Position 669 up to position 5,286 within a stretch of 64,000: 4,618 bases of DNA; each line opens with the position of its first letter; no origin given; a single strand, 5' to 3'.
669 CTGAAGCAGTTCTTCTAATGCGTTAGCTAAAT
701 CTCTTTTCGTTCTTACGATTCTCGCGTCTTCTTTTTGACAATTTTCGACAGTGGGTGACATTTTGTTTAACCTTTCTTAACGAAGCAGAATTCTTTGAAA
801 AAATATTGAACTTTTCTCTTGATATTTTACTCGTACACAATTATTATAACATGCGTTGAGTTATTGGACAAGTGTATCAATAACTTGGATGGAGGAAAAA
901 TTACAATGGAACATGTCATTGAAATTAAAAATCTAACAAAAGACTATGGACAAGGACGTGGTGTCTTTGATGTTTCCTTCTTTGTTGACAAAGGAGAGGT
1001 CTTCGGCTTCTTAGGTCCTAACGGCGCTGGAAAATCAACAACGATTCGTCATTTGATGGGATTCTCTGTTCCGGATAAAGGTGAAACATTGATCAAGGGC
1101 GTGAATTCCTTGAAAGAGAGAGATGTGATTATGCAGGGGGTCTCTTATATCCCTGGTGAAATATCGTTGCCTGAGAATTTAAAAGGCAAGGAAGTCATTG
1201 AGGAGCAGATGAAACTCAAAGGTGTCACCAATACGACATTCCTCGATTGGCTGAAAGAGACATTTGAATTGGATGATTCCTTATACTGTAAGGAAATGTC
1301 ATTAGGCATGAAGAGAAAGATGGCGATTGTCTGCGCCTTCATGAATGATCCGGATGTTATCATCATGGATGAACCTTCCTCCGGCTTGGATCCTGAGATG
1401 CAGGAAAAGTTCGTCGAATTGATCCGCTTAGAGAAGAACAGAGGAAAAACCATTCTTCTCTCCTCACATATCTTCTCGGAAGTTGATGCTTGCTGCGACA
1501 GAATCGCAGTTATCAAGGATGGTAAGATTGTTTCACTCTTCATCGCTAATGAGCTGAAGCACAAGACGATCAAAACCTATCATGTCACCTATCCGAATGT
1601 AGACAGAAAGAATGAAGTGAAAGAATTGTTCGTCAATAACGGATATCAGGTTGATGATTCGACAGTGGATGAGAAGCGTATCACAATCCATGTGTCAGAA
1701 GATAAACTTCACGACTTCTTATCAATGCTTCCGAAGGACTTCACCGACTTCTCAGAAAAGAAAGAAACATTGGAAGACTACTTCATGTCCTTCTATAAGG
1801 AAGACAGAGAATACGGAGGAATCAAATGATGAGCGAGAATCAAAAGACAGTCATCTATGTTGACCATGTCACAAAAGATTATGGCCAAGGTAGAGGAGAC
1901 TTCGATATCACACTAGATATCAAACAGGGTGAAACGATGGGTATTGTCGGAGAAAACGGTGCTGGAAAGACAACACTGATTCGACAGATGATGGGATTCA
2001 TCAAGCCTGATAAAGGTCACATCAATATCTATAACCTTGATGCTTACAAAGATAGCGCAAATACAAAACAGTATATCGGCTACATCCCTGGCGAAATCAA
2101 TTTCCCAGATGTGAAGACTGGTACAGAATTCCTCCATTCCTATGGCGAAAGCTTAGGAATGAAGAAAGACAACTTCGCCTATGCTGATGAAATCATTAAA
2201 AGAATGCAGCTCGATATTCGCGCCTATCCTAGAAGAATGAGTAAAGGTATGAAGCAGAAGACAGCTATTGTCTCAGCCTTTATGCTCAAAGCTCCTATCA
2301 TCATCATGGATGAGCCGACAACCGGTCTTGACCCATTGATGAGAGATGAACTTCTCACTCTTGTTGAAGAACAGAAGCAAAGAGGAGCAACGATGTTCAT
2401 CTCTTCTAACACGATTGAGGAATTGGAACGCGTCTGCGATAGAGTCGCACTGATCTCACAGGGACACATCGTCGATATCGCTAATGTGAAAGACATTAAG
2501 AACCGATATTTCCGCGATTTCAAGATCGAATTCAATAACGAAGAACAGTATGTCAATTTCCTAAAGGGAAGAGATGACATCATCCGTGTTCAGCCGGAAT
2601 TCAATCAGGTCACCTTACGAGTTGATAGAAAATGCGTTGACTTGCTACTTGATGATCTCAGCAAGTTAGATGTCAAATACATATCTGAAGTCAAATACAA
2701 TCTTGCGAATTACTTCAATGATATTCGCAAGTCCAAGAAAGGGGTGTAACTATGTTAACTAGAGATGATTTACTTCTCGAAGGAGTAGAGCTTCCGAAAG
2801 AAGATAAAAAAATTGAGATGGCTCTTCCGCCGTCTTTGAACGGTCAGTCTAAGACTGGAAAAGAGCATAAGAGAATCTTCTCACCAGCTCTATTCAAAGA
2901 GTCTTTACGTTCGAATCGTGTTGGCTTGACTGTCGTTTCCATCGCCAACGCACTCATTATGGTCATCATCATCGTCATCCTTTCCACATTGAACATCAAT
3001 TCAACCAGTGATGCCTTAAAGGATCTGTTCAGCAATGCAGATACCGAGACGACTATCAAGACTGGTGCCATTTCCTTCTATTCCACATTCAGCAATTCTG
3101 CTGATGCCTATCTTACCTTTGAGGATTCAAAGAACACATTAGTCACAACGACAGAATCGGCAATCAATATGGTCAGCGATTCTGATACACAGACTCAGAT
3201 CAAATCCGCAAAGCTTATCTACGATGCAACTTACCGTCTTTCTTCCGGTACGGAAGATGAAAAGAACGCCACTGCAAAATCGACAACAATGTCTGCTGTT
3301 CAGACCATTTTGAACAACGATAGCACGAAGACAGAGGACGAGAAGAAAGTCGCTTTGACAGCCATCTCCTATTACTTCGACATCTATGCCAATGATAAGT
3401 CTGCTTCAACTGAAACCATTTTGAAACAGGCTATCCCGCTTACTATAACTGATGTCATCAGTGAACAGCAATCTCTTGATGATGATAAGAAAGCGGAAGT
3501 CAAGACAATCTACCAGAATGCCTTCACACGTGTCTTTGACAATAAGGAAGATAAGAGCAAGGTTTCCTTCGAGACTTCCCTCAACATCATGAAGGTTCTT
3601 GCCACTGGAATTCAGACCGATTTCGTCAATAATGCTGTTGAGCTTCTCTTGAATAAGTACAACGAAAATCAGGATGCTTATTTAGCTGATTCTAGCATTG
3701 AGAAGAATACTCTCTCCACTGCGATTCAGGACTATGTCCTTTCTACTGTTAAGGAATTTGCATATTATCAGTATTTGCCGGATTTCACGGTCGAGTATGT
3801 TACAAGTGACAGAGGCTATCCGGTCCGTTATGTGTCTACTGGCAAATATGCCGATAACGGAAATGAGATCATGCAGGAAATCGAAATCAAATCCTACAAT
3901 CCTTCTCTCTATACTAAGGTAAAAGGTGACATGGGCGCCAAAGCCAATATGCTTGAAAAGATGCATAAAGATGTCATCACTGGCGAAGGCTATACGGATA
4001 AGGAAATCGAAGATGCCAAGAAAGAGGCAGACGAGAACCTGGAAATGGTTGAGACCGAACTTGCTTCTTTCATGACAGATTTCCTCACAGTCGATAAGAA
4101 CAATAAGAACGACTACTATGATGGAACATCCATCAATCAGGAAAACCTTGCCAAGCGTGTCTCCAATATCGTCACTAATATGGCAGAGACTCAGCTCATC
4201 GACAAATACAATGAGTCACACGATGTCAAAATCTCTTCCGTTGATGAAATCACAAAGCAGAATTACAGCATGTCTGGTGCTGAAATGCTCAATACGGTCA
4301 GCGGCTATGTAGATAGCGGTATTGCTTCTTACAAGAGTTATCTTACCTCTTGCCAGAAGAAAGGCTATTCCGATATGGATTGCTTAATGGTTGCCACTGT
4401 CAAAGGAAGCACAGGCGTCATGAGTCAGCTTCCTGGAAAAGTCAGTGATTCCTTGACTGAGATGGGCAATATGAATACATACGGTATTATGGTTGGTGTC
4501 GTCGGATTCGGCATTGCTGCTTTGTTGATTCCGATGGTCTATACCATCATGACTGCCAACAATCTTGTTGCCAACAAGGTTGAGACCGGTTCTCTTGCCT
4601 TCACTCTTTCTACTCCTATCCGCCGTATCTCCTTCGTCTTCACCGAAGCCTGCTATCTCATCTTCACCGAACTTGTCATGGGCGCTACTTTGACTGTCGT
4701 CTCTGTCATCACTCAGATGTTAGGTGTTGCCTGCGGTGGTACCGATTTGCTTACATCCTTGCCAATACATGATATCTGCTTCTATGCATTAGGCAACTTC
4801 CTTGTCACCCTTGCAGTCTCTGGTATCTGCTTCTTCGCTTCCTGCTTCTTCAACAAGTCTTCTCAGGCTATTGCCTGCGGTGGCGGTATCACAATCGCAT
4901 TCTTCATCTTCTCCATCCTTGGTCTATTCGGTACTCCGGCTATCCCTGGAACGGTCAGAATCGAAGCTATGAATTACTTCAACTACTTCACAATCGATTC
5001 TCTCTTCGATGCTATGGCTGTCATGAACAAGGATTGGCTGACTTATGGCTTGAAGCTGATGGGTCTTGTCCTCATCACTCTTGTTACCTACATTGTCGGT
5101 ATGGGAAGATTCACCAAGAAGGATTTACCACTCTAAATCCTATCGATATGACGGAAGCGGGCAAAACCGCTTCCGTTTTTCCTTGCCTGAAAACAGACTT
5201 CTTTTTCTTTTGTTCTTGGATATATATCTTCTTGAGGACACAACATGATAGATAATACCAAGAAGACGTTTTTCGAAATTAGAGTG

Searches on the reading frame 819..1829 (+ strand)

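Call 107: search_protein_families(library=pfam, proteins=[window:819-1829:+], max_evalue=0.00001)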
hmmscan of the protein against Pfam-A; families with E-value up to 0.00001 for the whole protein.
window:819-1829:+ (336 aa): 2 families
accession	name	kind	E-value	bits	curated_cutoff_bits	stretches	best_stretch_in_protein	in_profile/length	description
PF00005.33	ABC_tran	-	2e-23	83.9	25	1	51-187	3-136/137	ABC transporter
PF13304.12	AAA_21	-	8.3e-15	56.1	27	1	155-217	233-298/304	AAA domain, putative AbiEii toxin, Type IV TA system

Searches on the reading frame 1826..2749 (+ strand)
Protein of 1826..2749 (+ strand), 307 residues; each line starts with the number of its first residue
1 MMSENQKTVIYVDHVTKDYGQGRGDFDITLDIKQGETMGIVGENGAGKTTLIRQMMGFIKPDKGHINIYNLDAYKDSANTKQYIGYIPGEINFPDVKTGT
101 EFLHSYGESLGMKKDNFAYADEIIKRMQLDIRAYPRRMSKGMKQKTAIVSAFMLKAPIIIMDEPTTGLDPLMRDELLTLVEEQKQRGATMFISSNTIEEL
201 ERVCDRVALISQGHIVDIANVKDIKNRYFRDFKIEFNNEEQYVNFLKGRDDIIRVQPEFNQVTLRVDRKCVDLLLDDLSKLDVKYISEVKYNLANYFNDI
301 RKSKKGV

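Call 107: search_protein_families(library=pfam, proteins=[window:1826-2749:+], max_evalue=0.00001)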
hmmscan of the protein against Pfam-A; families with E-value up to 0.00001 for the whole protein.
window:1826-2749:+ (307 aa): 2 families
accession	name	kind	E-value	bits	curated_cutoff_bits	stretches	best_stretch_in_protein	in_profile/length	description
PF00005.33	ABC_tran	-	1.9e-25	90.5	25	1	27-166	3-137/137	ABC transporter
PF13304.12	AAA_21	-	2.5e-11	44.6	27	1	134-193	234-296/304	AAA domain, putative AbiEii toxin, Type IV TA system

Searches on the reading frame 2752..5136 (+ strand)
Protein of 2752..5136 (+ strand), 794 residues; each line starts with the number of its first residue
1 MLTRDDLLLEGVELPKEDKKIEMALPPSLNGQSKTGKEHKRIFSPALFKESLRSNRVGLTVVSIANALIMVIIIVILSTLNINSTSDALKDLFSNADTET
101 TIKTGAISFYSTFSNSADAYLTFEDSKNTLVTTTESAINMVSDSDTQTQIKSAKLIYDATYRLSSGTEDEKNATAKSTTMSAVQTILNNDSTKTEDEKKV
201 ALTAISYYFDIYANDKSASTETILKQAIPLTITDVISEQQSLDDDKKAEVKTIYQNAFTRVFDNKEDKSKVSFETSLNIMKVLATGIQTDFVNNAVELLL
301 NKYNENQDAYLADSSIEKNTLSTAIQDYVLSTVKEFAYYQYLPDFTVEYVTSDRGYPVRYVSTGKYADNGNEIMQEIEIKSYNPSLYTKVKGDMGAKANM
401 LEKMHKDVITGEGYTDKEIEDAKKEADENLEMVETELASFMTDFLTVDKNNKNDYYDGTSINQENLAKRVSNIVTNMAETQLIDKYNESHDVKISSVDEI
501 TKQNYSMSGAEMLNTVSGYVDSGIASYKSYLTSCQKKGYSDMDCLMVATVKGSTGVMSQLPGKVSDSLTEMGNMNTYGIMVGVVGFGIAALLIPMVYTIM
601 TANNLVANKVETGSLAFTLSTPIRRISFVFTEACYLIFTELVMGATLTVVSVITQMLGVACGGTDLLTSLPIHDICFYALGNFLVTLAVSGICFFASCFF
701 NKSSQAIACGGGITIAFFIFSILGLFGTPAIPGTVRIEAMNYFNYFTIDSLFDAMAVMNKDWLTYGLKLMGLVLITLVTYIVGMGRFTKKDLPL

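Call 61: search_protein_families(library=pfam, proteins=[window:2752-5136:+], max_evalue=0.00001)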
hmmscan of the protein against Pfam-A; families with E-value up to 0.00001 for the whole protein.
window:2752-5136:+ (794 aa): 1 family
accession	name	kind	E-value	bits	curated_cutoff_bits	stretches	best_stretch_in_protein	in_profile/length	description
PF12679.13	ABC2_membrane_2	-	7.5e-14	52.1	27.2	1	503-792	35-283/283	ABC-2 family transporter protein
